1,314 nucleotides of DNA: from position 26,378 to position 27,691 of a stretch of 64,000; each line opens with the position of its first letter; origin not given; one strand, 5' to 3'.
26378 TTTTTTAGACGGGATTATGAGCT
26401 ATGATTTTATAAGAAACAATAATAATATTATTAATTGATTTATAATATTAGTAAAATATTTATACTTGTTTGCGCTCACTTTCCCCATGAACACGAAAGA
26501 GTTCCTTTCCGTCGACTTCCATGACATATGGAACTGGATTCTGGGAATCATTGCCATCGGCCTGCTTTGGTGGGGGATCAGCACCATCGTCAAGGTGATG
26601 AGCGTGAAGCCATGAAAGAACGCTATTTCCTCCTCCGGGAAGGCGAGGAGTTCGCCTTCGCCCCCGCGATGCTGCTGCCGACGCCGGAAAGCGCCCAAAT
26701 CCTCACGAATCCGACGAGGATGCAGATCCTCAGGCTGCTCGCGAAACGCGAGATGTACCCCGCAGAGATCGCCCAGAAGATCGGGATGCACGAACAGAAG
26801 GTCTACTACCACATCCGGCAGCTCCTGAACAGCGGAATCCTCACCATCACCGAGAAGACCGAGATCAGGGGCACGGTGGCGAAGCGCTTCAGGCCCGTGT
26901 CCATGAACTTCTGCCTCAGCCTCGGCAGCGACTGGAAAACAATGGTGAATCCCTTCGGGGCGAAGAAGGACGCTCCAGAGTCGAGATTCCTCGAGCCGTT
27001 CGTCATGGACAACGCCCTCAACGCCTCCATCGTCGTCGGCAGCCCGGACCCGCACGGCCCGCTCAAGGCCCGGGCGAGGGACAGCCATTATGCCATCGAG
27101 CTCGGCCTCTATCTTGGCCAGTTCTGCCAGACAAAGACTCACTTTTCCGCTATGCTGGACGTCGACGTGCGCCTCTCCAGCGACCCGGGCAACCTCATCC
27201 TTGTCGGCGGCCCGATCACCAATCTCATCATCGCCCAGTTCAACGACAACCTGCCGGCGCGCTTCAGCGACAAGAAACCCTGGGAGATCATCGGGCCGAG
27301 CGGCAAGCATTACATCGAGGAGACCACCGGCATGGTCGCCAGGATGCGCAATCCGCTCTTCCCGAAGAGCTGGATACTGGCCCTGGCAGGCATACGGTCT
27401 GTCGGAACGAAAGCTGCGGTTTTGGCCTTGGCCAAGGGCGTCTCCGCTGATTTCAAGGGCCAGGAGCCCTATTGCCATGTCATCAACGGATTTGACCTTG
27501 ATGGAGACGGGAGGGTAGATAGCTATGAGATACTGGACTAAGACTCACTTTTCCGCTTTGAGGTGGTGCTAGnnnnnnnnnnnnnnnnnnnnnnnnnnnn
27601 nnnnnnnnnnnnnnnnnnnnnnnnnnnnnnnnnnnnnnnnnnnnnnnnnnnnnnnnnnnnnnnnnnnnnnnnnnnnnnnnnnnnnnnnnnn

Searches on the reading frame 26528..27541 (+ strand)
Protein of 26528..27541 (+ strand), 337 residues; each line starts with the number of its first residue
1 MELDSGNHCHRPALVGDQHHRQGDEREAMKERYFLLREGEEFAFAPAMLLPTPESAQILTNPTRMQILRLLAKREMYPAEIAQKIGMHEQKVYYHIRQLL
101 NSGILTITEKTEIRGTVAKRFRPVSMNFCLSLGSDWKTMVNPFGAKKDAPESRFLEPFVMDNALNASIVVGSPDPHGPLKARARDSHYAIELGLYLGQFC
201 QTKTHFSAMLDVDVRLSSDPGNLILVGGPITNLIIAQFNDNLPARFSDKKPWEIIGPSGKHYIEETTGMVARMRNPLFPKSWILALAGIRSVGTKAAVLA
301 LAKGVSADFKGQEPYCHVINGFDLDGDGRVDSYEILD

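Call 7: search_protein_families(library=pfam, proteins=[window:26528-27541:+], max_evalue=0.01)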
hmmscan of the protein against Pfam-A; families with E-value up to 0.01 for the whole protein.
window:26528-27541:+ (337 aa): 10 families
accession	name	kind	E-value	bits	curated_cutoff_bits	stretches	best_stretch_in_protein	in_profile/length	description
PF12840.13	HTH_20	-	7.4e-13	48.7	27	1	59-106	1-49/51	Helix-turn-helix domain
PF01022.26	HTH_5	-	1.9e-09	37.7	22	1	61-105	1-45/47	Bacterial regulatory protein, arsR family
PF05124.17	S_layer_C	-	1.6e-06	28.4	23.9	1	208-302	97-174/177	S-layer like family, outer domain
PF21476.4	PF0610-like_N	-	9.3e-05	23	33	1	63-99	2-38/50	PF0610-like, N-terminal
PF01978.25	TrmB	-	0.0004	20.6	25.6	1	69-126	16-67/68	Sugar-specific transcriptional regulator TrmB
PF13384.12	HTH_23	-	0.00046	20.4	24.6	1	63-103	6-45/50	Homeodomain-like domain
PF13412.12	HTH_24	-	0.00077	19.4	21.9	1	61-105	2-47/48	Winged helix-turn-helix DNA-binding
PF21984.2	DnaD_N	-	0.00092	19.8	27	1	66-121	24-81/101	DnaD N-terminal domain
PF13551.12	HTH_29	-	0.0017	18.9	28.1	1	64-107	1-44/64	Winged helix-turn helix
PF24038.1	DUF7347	-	0.0053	17.4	27.6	0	57-101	6-54/77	Domain of unknown function (DUF7347)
